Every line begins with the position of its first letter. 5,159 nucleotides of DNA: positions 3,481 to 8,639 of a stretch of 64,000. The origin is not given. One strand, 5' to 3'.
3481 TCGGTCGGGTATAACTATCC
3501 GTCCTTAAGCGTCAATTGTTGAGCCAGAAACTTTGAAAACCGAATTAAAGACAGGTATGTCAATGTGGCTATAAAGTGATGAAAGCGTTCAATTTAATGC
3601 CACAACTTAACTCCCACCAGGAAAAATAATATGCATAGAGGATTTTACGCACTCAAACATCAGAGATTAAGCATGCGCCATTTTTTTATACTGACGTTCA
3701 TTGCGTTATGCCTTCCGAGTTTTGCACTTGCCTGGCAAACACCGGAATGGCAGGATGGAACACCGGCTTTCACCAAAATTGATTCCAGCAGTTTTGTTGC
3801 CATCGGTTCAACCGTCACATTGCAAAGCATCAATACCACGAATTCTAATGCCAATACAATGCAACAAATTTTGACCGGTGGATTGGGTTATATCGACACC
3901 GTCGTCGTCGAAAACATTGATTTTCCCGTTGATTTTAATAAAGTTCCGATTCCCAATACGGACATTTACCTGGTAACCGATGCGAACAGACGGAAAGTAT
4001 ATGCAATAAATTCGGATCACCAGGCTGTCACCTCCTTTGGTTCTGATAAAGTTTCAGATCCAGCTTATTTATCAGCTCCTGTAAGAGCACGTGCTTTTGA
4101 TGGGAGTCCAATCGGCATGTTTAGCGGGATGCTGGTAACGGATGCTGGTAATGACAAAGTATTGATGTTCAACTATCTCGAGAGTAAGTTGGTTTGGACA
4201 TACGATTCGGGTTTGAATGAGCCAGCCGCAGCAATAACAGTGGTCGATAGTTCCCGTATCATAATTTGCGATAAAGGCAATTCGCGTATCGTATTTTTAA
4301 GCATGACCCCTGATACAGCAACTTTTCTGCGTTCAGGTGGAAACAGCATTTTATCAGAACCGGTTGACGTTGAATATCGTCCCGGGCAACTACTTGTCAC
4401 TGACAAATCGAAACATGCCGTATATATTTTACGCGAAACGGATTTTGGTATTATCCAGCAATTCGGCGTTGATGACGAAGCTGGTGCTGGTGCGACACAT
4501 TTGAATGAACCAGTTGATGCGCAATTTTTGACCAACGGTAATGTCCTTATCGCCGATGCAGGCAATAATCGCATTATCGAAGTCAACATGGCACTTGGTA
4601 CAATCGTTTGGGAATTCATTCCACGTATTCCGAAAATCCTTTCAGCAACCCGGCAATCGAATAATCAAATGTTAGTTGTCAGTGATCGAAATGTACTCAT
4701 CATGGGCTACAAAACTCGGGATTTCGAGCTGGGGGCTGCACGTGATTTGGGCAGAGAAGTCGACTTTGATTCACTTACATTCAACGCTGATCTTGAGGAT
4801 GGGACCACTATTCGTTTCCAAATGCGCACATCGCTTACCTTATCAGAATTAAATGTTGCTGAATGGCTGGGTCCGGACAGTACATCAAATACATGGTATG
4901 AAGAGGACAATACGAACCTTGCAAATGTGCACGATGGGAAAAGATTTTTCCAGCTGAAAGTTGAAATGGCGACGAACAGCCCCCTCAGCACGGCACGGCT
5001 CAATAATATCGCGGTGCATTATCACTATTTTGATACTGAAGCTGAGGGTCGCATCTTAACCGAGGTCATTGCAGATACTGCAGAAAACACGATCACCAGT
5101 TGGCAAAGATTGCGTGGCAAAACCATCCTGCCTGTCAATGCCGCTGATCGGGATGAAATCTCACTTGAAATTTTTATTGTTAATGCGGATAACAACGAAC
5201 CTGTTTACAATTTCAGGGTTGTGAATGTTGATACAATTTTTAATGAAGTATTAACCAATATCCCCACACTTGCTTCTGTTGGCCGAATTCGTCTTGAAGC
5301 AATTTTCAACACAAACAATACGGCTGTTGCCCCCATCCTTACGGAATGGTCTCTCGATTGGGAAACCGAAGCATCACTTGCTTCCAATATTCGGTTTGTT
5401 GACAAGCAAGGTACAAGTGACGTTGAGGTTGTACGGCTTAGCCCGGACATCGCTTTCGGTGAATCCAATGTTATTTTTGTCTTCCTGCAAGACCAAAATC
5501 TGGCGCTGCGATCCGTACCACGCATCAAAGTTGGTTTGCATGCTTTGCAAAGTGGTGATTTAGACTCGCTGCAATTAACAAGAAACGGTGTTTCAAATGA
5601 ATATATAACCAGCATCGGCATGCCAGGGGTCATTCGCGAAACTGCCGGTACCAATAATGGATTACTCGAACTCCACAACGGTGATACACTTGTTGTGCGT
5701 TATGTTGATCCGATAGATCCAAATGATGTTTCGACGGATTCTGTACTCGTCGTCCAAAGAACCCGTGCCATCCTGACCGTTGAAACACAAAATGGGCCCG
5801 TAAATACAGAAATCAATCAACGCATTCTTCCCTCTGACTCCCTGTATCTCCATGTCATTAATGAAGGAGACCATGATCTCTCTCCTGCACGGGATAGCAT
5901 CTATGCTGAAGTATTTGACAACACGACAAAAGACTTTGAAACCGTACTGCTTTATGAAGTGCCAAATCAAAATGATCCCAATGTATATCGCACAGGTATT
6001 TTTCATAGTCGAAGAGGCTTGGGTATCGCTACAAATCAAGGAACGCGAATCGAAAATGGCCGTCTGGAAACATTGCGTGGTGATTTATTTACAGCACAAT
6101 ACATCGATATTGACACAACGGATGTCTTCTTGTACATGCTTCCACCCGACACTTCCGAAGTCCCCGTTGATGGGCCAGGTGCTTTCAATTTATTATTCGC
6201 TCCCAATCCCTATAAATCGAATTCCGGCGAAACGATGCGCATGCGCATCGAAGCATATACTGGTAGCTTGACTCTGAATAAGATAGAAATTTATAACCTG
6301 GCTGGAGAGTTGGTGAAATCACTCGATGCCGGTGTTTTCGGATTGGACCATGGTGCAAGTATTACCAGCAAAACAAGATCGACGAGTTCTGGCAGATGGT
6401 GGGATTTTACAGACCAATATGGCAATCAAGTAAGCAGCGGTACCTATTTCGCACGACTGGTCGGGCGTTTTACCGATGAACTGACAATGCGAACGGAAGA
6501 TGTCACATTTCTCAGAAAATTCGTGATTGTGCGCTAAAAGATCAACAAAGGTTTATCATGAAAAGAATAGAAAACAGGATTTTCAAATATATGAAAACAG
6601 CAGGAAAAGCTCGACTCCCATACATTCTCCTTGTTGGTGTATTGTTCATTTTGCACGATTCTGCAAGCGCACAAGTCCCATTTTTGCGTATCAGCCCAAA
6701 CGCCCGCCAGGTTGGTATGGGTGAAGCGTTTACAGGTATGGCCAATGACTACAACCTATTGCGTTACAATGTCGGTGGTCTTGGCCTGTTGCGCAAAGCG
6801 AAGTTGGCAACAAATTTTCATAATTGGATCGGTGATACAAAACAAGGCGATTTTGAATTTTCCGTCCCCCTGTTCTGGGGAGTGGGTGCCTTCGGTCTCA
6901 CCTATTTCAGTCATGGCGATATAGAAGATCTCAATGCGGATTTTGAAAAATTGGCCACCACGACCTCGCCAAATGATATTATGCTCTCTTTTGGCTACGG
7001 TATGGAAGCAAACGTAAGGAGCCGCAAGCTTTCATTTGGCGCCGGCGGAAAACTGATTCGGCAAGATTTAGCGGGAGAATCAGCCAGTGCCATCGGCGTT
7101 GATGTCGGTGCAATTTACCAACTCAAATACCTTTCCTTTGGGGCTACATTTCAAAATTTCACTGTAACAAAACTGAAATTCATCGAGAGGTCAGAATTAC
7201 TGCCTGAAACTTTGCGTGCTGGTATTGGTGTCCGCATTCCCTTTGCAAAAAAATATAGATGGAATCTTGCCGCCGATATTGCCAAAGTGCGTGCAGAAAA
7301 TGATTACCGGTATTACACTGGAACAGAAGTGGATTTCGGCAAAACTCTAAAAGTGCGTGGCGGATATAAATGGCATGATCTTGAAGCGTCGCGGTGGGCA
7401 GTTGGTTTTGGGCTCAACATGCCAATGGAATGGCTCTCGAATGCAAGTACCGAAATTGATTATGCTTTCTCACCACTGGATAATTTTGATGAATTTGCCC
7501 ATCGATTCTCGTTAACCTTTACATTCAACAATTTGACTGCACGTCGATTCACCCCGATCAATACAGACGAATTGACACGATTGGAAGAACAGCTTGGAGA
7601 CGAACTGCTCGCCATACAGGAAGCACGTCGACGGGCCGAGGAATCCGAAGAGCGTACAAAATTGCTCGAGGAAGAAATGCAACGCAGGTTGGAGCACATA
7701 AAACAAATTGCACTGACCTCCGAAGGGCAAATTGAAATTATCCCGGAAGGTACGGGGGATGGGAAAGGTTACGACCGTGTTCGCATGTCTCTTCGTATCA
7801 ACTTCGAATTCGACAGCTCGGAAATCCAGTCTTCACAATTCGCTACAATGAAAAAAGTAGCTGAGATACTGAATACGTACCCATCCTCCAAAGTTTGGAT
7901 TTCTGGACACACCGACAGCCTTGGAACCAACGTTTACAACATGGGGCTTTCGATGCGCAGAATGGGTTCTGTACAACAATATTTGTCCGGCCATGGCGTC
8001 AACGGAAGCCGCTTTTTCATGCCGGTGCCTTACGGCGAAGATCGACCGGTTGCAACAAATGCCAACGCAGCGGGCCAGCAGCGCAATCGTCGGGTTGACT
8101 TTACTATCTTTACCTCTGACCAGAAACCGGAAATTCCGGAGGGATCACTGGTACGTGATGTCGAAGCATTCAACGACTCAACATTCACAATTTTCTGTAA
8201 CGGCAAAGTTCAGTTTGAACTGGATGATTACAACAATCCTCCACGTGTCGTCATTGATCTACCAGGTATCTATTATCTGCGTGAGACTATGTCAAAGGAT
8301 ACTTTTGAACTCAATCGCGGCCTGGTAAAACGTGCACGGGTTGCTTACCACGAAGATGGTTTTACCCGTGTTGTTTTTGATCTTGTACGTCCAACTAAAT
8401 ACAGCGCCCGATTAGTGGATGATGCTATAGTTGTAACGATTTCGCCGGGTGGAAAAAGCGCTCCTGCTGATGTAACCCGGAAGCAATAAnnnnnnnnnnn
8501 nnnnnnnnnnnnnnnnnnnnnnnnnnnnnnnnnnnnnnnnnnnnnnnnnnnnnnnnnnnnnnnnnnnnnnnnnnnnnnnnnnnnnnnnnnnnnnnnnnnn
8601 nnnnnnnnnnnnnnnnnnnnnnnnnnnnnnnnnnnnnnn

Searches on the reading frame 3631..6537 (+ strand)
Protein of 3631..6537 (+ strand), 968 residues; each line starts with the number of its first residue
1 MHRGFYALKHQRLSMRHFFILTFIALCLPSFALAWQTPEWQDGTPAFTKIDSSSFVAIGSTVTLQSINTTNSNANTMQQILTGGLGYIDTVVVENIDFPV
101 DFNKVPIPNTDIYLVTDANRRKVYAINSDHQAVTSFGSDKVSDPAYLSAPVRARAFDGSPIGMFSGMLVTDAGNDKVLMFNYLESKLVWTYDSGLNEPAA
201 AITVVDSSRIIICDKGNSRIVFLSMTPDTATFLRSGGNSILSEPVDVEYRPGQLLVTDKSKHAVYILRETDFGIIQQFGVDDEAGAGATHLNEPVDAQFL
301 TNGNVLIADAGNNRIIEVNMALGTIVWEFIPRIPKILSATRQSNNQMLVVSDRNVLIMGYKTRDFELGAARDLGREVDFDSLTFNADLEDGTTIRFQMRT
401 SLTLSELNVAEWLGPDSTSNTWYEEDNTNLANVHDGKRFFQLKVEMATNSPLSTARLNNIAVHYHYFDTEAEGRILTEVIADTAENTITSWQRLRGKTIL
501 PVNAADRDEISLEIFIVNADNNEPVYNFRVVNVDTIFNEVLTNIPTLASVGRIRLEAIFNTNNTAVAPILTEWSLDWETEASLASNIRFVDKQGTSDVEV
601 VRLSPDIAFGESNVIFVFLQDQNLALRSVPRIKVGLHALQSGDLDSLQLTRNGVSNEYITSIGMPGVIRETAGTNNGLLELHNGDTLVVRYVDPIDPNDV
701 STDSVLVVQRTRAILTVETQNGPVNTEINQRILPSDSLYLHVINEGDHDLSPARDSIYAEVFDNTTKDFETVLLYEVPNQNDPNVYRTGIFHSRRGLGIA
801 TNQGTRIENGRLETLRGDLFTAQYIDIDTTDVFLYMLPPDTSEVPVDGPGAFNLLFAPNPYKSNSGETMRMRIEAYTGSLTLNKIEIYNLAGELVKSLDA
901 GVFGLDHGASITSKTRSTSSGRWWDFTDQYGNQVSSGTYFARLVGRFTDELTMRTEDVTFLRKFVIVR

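Call 28: search_protein_families(library=pfam, proteins=[window:3631-6537:+], max_evalue=0.001)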
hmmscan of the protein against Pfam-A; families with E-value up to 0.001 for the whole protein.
window:3631-6537:+ (968 aa): 1 family
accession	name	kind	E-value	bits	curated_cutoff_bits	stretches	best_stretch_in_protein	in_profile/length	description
PF01436.27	NHL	-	1.4e-06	28.4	20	0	291-315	1-25/28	NHL repeat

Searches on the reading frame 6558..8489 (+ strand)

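Call 3: search_protein_families(library=pfam, proteins=[window:6558-8489:+], max_evalue=1)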
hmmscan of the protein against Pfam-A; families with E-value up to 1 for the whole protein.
window:6558-8489:+ (643 aa): 7 families
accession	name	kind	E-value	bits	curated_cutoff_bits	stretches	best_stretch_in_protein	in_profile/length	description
PF00691.25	OmpA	-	4e-17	62.8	27.2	1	416-511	2-98/98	OmpA family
PF11741.13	AMIN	-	3.5e-07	30.7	20.5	1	544-622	14-95/101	AMIN domain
PF11751.14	PorP_SprF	-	0.00028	21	22.3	1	142-321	97-273/273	Type IX secretion system membrane protein PorP/SprF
PF19572.5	PorV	-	0.00034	20.7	27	1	38-193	11-175/243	Type IX secretion system protein PorV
PF24837.1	AMIN-like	-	0.00056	20.4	27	1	590-623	3-38/129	AMIN-like domain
PF13729.12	TraF_2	-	0.01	15.5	25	1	169-210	186-227/264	F plasmid transfer operon, TraF, protein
PF13596.12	PAS_10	-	0.18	12.9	22.1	1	317-374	10-67/106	PAS domain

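Call 4: search_protein_families(library=ncbifam, proteins=[window:6558-8489:+], max_evalue=1)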
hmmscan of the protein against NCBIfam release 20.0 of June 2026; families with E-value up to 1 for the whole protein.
window:6558-8489:+ (643 aa): 41 families (the best 25 are shown)
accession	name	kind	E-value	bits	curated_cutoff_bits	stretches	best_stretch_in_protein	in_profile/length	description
NF033709.1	PorV_fam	subfamily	8.4e-42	143.9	90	1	38-323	2-326/326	PorV/PorQ family protein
NF053611.1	YiaD_Gzip_OmpA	equivalog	1.1e-31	110.2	175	1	407-517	97-206/206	YiaD family glycine zipper/OmpA-like lipoprotein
TIGR02802.1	Pal_lipo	equivalog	5.1e-24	84.4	125.35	1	414-516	2-103/104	peptidoglycan-associated lipoprotein Pal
NF053612.1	anchor_PA1041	equivalog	1.7e-22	80.5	250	1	413-517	132-235/236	PA1041 family peptidoglycan-binding anchor lipoprotein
NF053613.1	OMP_toxin_LptF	equivalog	2.9e-22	79.6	400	1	415-527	144-254/256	lipotoxin F family OmpA-related lipoprotein LptF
NF033763.1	exchanger_TraB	exception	3.1e-19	68.4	700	1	413-528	393-510/522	outer membrane exchange protein TraB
NF045787.1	OmpABordt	equivalog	1.3e-18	67.4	200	1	406-519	79-191/194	outer membrane protein OmpA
NF053585.1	OMP_LP_YfiB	equivalog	2.5e-18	66.4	128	1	408-517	52-160/163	outer membrane lipoprotein YfiB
NF006541.1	PRK09038.1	equivalog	5.3e-18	65.6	283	1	319-518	52-249/253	flagellar motor protein MotD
NF007804.1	PRK10510.1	equivalog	1.3e-17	63.9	307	1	410-517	110-216/219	OmpA family lipoprotein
NF033711.1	T9SS_PorQ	equivalog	4.8e-16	58.7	220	1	37-227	23-213/335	type IX secretion system protein PorQ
TIGR03789.1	pdsO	hypoth_equivalog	2.1e-15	57.1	152.2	1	372-516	101-242/243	sortase-associated OmpA-like protein PdsO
NF033710.1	T9SS_OM_PorV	equivalog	2.6e-15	56.5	250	1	37-244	23-248/367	type IX secretion system outer membrane channel protein PorV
NF045788.1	Omp38Acinit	equivalog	5.2e-15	55.4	500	1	408-519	237-348/354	outer membrane protein Omp38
NF053607.1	CHU_0125_OmpA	equivalog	9.9e-15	54.1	620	1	414-517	533-636/639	CHU_0125 family OmpA-like outer membrane integrity protein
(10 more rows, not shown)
